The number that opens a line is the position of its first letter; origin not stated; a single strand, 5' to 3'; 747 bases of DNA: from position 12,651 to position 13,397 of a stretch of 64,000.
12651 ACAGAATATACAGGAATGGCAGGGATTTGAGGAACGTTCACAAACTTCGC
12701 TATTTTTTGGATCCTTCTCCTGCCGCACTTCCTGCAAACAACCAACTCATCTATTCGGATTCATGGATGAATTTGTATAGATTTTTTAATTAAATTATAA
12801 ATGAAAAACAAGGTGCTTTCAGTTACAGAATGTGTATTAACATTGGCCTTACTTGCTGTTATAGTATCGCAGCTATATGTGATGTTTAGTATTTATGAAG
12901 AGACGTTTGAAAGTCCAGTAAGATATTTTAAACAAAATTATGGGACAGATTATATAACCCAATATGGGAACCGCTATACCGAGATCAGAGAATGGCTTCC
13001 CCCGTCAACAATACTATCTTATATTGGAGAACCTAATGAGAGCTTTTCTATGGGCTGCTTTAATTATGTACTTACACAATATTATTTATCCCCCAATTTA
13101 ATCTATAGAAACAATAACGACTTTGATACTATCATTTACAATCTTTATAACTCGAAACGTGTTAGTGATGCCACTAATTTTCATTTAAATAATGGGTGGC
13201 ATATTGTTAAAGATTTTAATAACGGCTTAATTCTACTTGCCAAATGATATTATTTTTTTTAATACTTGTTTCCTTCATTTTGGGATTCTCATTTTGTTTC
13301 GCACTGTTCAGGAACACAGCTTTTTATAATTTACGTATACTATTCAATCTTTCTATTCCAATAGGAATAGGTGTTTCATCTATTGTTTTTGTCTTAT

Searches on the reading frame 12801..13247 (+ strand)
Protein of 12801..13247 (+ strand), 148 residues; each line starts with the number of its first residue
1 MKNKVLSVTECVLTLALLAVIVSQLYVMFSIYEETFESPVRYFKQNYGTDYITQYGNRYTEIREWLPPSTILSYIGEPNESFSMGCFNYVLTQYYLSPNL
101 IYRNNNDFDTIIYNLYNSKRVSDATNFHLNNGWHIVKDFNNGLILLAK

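Call 60: search_protein_families(library=pfam, proteins=[window:12801-13247:+], max_evalue=0.001)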
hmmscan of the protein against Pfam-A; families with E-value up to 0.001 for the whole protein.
window:12801-13247:+ (148 aa): 0 families
